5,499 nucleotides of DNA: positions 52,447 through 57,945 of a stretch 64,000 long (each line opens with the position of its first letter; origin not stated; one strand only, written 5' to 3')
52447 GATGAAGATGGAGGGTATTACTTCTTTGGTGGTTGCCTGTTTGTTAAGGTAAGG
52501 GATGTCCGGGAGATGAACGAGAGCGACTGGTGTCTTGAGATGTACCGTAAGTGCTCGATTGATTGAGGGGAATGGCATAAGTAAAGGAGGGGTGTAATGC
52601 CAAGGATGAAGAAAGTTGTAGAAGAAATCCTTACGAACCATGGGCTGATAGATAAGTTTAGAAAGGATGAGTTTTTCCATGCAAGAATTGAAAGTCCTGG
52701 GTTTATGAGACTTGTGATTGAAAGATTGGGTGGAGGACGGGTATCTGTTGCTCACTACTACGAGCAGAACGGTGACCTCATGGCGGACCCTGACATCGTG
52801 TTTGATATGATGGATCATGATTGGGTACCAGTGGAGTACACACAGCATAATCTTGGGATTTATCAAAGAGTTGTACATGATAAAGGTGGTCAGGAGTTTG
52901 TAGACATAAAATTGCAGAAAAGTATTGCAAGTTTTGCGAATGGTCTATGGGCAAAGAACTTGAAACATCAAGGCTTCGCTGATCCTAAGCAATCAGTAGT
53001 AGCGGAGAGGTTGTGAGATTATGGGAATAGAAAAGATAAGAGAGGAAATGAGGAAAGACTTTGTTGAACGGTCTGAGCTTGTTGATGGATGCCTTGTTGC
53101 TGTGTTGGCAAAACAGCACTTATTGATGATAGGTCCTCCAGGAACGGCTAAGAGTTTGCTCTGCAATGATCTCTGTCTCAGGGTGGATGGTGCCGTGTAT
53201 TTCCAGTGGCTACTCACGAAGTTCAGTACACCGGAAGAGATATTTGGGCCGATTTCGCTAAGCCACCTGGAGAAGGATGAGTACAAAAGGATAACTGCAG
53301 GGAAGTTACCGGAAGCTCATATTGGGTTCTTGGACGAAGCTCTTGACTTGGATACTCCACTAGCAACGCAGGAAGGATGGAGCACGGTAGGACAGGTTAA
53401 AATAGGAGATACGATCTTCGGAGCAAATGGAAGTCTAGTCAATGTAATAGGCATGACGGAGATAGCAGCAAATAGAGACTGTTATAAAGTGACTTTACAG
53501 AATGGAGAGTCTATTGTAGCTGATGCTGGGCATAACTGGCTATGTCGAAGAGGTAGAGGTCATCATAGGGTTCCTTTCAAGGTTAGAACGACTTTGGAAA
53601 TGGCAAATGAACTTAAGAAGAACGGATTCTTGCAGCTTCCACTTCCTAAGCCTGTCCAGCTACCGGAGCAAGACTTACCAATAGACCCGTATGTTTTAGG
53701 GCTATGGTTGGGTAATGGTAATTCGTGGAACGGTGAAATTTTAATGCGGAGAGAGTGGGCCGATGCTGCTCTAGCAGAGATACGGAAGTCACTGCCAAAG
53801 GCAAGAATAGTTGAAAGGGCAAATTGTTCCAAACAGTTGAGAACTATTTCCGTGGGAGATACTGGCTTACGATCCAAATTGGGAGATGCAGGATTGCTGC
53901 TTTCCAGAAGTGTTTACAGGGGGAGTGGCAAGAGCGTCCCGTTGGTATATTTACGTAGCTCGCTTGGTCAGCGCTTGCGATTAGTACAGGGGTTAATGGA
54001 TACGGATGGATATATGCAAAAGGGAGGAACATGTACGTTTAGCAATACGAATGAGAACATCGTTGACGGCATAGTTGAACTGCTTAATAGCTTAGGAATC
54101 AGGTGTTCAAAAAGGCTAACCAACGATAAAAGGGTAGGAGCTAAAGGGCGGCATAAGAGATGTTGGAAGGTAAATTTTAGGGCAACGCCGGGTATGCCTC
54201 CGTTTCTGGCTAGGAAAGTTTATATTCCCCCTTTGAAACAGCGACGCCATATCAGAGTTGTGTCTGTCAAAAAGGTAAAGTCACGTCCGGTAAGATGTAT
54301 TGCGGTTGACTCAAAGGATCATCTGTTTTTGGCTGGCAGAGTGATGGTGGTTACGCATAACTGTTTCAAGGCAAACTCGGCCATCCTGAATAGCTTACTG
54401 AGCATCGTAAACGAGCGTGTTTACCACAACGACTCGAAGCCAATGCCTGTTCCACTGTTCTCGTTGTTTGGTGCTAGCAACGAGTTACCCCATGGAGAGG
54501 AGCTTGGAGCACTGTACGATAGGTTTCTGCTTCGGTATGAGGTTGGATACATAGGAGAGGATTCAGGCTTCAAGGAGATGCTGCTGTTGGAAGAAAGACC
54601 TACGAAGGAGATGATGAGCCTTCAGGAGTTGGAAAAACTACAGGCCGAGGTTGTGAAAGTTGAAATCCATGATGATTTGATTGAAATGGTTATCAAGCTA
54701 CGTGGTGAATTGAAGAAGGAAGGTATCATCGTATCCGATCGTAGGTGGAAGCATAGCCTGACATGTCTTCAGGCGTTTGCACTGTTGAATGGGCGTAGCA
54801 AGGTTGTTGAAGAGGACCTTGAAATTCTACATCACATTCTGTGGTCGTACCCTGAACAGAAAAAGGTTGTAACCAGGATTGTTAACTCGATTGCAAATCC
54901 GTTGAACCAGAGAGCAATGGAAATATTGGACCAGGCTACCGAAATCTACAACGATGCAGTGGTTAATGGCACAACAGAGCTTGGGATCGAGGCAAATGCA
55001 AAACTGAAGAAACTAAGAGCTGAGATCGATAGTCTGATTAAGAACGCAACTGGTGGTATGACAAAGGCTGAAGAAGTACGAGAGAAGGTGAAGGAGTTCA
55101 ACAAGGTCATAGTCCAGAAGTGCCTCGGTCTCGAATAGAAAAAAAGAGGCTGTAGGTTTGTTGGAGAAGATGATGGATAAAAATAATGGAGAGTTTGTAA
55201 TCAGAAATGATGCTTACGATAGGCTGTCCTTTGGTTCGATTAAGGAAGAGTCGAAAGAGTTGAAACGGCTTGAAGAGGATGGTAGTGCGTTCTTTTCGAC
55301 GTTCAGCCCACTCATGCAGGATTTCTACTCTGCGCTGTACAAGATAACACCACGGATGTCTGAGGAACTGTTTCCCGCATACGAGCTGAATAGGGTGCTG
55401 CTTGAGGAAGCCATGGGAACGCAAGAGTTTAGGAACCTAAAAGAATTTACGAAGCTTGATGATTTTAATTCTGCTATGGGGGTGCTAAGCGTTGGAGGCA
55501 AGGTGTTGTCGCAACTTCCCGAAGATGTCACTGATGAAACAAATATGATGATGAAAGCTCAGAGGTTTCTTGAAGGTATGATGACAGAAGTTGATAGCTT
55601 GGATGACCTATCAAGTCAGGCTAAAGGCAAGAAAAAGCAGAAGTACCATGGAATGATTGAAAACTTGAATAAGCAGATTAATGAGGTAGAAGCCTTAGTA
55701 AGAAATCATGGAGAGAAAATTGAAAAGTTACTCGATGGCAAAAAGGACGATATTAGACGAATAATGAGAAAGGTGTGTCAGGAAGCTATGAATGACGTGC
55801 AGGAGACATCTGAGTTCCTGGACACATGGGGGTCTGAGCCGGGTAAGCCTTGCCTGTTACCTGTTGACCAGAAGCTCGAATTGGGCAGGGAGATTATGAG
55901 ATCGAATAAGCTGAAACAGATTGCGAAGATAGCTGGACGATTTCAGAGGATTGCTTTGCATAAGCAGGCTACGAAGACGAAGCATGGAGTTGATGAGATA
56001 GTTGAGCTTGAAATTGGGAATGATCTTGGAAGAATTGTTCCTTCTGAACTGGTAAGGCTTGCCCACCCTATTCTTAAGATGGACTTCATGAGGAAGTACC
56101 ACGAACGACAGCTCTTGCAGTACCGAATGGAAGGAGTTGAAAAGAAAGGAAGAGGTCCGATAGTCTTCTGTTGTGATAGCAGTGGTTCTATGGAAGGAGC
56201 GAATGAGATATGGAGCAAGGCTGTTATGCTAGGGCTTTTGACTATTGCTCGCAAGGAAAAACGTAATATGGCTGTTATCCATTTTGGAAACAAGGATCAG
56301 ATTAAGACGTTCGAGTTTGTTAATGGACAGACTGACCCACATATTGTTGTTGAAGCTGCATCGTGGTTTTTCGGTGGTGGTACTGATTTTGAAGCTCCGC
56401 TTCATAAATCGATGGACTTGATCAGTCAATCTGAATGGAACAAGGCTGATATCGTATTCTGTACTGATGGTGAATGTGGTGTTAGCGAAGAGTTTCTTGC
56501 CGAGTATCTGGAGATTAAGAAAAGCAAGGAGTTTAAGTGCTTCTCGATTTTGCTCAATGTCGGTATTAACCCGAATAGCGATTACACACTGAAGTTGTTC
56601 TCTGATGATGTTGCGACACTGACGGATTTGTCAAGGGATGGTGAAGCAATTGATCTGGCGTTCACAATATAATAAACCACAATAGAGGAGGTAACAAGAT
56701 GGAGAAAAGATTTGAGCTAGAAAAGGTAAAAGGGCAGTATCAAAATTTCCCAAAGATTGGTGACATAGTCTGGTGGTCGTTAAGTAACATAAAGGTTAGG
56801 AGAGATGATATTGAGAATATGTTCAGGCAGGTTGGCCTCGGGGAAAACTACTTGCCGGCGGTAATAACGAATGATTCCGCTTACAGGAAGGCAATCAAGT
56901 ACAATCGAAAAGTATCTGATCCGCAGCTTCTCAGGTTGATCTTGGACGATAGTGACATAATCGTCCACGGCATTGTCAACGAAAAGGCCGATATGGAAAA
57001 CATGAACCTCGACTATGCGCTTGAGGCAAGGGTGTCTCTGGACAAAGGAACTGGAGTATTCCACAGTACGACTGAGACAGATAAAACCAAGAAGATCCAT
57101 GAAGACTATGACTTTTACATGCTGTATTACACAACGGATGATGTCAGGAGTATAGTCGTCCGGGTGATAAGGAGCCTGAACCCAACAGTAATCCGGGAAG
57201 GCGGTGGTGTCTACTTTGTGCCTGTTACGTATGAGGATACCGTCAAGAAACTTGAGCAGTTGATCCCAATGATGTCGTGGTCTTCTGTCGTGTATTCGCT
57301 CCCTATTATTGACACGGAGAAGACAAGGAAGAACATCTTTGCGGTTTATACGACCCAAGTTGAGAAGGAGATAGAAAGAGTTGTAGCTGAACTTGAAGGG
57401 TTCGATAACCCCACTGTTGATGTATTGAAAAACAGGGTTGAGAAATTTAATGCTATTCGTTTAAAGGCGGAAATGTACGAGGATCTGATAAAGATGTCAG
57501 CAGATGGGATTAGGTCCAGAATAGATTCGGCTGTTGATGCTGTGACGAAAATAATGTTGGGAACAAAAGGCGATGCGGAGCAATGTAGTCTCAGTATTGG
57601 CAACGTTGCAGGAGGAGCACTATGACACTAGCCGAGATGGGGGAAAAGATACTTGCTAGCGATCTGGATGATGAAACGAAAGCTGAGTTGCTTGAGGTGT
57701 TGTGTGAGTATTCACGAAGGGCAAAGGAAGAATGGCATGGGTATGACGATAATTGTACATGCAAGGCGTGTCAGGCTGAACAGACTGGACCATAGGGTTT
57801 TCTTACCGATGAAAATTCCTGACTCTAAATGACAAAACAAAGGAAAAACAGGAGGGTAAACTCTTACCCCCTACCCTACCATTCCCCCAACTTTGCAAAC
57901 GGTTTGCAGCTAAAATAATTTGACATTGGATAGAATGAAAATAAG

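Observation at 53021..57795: Phage early-region MoxR AAA+ ATPase / VWA (MIDAS) pair with two co-transcribed unknown partners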

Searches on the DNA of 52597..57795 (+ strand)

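Call 6: search_dna_similar(query=window:52597-57795:+, collection=phages, mode=near, max_rows=20)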
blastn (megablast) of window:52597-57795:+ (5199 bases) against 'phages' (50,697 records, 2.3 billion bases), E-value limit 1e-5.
No match.

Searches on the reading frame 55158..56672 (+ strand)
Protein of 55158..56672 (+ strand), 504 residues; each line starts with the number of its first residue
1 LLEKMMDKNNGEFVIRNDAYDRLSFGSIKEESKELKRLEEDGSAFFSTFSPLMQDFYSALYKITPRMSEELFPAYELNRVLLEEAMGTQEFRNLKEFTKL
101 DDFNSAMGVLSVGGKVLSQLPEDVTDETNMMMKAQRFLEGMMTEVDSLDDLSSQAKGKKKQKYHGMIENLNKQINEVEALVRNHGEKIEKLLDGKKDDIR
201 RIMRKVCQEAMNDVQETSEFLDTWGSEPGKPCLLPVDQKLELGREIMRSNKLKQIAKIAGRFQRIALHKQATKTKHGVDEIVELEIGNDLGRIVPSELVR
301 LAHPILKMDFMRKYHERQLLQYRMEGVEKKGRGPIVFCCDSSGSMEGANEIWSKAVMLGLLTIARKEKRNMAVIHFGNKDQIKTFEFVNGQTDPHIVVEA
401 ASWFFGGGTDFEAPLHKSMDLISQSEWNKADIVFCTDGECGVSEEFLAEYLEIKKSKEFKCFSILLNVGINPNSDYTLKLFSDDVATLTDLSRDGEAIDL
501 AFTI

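Call 3: search_protein_families(library=pfam, proteins=[window:55158-56672:+], max_evalue=0.01)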
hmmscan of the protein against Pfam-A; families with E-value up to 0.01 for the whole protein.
window:55158-56672:+ (504 aa): 2 families
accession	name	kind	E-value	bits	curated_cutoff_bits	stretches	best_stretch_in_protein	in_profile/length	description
PF13519.12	VWA_2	-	1.5e-08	35.6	27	1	335-439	1-107/107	von Willebrand factor type A domain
PF05762.20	VWA_CoxE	-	3e-06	27.3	26.4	1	332-453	56-175/222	VWA domain containing CoxE-like protein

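Call 4: search_protein_families(library=phrogs, proteins=[window:55158-56672:+], max_evalue=0.001)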
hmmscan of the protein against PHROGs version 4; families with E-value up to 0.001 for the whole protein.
window:55158-56672:+ (504 aa): 2 families
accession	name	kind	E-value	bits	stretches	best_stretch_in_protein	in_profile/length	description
phrog_24053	-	unknown function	2.1e-72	245.6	1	15-493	21-501/515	-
phrog_22583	-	unknown function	5.7e-08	32.4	1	273-380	665-768/892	-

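Call 7: search_dna_similar(query=window:55158-56672:+, collection=phages, mode=protein, max_rows=25)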
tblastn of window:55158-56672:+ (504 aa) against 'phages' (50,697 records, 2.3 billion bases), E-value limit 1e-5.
Records with a match: 13; places in all: 13; records where one place covers at least 80% of the query: 4.
Best place of each record, by identity: <60% 13.
By first word of the organism name: Bacteriophage 3; Salmonella 3; Bacillus 2; Campylobacter 2; Moorella 1; Escherichia 1; Aphanizomenon 1.
By host as written in the record: - 3; Bacillus thuringiensis 2; Campylobacter jejuni 2; Homo sapiens 2; Moorella thermoacetica DSM 103132 1; Escherichia coli O157:H7 ATCC 43895 1; Salmonella enterica subsp. enterica serovar Kentucky 1; Aphanizomenon flos-aquae 1.
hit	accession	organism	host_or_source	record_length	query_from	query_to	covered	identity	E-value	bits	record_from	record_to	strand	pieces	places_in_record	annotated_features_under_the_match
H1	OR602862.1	Moorella phage MTATph1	Moorella thermoacetica DSM 103132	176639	14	504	97%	35.3%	2e-81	281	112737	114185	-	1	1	hypothetical protein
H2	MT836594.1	Bacteriophage sp.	human fecal samples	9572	46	498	90%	28.4%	1e-44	174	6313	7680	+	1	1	record has no annotation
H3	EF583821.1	Bacillus phage 0305phi8-36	Bacillus thuringiensis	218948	46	492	89%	28.3%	5e-55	205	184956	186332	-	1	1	ORF063: putative metalloprotein chaperonin subunit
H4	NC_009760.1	Bacillus phage 0305phi8-36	Bacillus thuringiensis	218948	46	492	89%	28.3%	5e-55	205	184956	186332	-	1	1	ORF063: putative metalloprotein chaperonin subunit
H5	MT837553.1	Bacteriophage sp.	human fecal samples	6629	181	473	58%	25.2%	1e-12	76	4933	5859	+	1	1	record has no annotation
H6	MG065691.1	Campylobacter phage A11a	Campylobacter jejuni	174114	242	437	39%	30.6%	4e-14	81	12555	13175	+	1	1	record has no annotation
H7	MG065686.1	Campylobacter phage A18a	Campylobacter jejuni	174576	242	437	39%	30.6%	4e-14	81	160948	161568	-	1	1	record has no annotation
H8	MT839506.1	Bacteriophage sp.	human fecal samples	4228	236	466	46%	25.9%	5e-14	81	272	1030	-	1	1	record has no annotation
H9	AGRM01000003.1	Salmonella enterica subsp. houtenae str. ATCC BAA-1581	Homo sapiens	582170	242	437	39%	28.5%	2e-13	79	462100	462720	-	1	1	putative protein ViaA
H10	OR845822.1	Escherichia phage ECO95 1-6-1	Escherichia coli O157:H7 ATCC 43895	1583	240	437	39%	27.9%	2e-14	81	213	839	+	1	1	record has no annotation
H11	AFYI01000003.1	Salmonella enterica subsp. enterica serovar Infantis str. ...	Homo sapiens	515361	240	437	39%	27.9%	4e-14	81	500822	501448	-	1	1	putative protein ViaA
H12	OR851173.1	Salmonella phage S.Kent 1-2-1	Salmonella enterica subsp. enterica ...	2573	240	437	39%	27.9%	4e-14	81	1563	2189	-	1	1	record has no annotation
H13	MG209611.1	Aphanizomenon phage vB_AphaS-CL131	Aphanizomenon flos-aquae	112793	243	443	40%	27.4%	5e-7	59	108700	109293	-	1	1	hypothetical protein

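Call 9: get_annotated_region(hit=H1, flank=7000)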
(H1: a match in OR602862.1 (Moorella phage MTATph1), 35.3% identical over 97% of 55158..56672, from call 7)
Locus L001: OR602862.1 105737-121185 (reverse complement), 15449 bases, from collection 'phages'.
description: Moorella phage MTATph1, complete genome.
organism: Moorella phage MTATph1 (NCBI taxid 3090776)
taxonomy: Viruses; Duplodnaviria; Heunggongvirae; Uroviricota; Caudoviricetes
host: Moorella thermoacetica DSM 103132; source: -; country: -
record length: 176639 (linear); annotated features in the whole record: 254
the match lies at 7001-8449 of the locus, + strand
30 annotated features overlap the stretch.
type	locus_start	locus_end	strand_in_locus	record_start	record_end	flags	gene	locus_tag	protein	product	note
CDS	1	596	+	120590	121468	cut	-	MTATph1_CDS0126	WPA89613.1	hypothetical protein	-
CDS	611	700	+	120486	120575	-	-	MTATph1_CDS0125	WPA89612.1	hypothetical protein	-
CDS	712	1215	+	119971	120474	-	-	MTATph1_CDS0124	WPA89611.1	hypothetical protein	-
CDS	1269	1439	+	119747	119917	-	-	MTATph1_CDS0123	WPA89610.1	hypothetical protein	-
CDS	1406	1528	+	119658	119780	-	-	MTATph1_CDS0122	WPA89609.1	hypothetical protein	-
CDS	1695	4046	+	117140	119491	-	-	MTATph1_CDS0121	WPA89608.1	ribonucleoside-diphosphate reductase large subunit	-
CDS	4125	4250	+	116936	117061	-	-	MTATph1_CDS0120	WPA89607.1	hypothetical protein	-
CDS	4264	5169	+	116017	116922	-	-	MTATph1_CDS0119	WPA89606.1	hypothetical protein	-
CDS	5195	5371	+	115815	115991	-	-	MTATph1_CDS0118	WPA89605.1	hypothetical protein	-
CDS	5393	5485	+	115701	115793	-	-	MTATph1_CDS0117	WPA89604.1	hypothetical protein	-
CDS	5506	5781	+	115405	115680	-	-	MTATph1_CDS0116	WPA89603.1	hypothetical protein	-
CDS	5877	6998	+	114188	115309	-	-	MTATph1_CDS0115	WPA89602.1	ATPase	-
CDS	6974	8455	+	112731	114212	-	-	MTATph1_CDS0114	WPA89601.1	hypothetical protein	-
CDS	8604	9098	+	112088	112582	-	-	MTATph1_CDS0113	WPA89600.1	antitoxin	antitoxin from toxin-antitoxin system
CDS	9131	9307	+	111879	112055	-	-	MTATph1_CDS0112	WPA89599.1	hypothetical protein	-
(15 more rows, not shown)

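Call 10: get_annotated_region(hit=H3, flank=7000)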
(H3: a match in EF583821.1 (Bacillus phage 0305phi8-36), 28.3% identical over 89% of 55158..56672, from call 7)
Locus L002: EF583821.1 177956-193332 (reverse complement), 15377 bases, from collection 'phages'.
description: Bacillus phage 0305phi8-36, complete genome.
organism: Bacillus phage 0305phi8-36 (NCBI taxid 458639)
taxonomy: Viruses; Duplodnaviria; Heunggongvirae; Uroviricota; Caudoviricetes
host: Bacillus thuringiensis; source: -; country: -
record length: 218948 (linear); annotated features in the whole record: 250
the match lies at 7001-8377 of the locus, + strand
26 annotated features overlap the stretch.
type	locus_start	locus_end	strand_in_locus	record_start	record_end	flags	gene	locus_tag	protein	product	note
CDS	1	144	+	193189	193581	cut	ORF073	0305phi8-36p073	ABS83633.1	hypothetical protein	gp73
CDS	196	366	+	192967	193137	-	ORF072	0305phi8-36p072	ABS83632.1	hypothetical protein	gp72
CDS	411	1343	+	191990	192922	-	ORF071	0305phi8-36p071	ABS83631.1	hypothetical protein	gp71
CDS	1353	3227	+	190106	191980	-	ORF070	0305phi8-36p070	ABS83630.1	RecQ helicase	gp70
CDS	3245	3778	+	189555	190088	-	ORF069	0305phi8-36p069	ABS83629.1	hypothetical protein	gp69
CDS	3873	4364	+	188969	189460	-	ORF068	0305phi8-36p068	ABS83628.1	hypothetical protein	gp68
CDS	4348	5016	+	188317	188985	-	ORF067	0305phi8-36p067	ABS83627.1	hypothetical protein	gp67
CDS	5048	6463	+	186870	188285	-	ORF066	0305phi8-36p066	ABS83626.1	MoxR-like ATPase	gp66; putative metalloprotein chaperonin subunit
CDS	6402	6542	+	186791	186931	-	ORF065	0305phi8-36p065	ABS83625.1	hypothetical protein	gp65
CDS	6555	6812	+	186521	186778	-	ORF064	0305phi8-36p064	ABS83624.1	hypothetical protein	gp64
CDS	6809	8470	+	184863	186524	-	ORF063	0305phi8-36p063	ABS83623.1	putative metalloprotein chaperonin subunit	gp63; contains Von Willebrand factor type A-like domain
CDS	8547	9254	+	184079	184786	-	ORF062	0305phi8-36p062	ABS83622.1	enterotoxin/peptidoglycan binding protein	gp62; cell-wall binding protein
CDS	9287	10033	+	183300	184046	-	ORF061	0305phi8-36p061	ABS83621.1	hypothetical protein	gp61; similar to BC1880 of bacteriophage phBC6A51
misc_feature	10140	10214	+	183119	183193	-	-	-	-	-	tRNA-like element detected by tRNAscan-SE: pseudo tRNA, Cove score-30.20, anticodon AAC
misc_feature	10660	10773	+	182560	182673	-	-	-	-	-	tRNA-like element detected by tRNAscan-SE: intron-containing Arg-tRNA, Cove score-22.40, anticodon-ACG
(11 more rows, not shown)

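Call 41: search_protein_families(library=ncbifam, proteins=[window:55158-56672:+], max_evalue=0.01)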
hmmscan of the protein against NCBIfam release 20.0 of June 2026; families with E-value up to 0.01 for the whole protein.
window:55158-56672:+ (504 aa): 4 families
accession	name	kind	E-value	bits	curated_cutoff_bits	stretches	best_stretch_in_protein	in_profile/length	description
NF008230.0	PRK10997.1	equivalog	5.5e-29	101.7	500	1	242-438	219-426/487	ATPase RavA stimulator ViaA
TIGR03788.1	marine_srt_targ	equivalog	1.5e-06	27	551.65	1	334-474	273-411/629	marine proteobacterial sortase target protein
TIGR02442.1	Cob-chelat-sub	hypoth_equivalog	4e-05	22.3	779.45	1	325-446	465-592/641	putative cobaltochelatase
NF047515.1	SpiroCoCo_C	equivalog_domain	0.00016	21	125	1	95-217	49-171/313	SpiroCoCo family coiled-coil protein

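Call 43: search_protein_families(library=padloc, proteins=[window:55158-56672:+], max_evalue=0.01)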
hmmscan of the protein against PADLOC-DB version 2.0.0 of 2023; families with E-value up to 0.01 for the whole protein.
window:55158-56672:+ (504 aa): 0 families

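Call 92: search_protein_families(library=pfam, alignment_id=A6, max_evalue=0.0001)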
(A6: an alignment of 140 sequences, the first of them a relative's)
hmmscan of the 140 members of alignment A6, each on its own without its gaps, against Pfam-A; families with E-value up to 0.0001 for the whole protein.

A. member 1, L001:21-596:+ (191 aa): 0 families

B. families by the number of members that match (of 140 scanned): 62 families (the first 25 are shown)
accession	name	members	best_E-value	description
PF00271.37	Helicase_C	5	4.5e-19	Helicase conserved C-terminal domain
PF02195.25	ParB_N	4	1.6e-11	ParB N-terminal domain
PF04851.21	ResIII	3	2.6e-22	Type III restriction enzyme, res subunit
PF00270.35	DEAD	3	4.7e-07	DEAD/DEAH box helicase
PF01520.23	Amidase_3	2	7.7e-53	N-acetylmuramoyl-L-alanine amidase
PF00712.24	DNA_pol3_beta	2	2.3e-27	DNA polymerase III beta subunit, N-terminal domain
PF02767.21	DNA_pol3_beta_2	2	2.3e-24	DNA polymerase III beta subunit, central domain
PF00176.29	SNF2-rel_dom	2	1.9e-21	SNF2-related domain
PF04542.20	Sigma70_r2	2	6.8e-11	Sigma-70 region 2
PF13155.12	Toprim_2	2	5.5e-10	Toprim-like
PF18766.7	SWI2_SNF2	2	4.2e-07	SWI2/SNF2 ATPase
PF02867.20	Ribonuc_red_lgC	1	2.3e-118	Ribonucleotide reductase, barrel domain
PF05105.17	Phage_holin_4_1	1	1e-42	Bacteriophage holin family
PF03167.25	UDG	1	2.6e-38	Uracil DNA glycosylase superfamily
PF13614.12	AAA_31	1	3.5e-36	AAA domain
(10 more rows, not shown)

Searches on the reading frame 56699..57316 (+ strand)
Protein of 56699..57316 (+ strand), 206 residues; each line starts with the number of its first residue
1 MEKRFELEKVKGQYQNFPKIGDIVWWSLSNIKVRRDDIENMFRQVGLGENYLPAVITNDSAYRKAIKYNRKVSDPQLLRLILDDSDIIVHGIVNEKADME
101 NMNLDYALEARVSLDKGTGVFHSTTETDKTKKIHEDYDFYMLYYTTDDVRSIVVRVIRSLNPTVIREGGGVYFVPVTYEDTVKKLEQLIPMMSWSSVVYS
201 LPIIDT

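Call 54: predict_structure(alignment_id=A4)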
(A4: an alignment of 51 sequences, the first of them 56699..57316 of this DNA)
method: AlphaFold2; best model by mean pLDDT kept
length: 206 residues; sequences in the alignment: 51
mean_pLDDT: 91.4   pTM: 0.83
mean pLDDT of the five models: 91.4, 91.1, 90.9, 88.6, 88.7
residues with pLDDT >= 90: 158; 70-90: 42; 50-70: 4; < 50: 2
segments of 3 or more residues with pLDDT < 50: none
pLDDT, mean of each block of 10 residues (from residue 1): 65 83 97 95 94 93 95 82 97 84 82 98 94 97 96 96 92 97 97 95 90
secondary structure, 60 per line:
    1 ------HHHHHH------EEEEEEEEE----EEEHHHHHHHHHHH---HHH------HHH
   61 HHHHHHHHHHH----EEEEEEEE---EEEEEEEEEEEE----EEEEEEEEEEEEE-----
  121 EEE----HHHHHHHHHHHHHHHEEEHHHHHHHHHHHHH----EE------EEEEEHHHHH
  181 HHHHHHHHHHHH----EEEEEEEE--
elements in order: H7-12 E19-27 E32-34 H35-45 H58-71 E76-83 E87-98 E103-115 E121-123 H128-142 E143-145 H146-158 E171-175 H176-192 E197-204
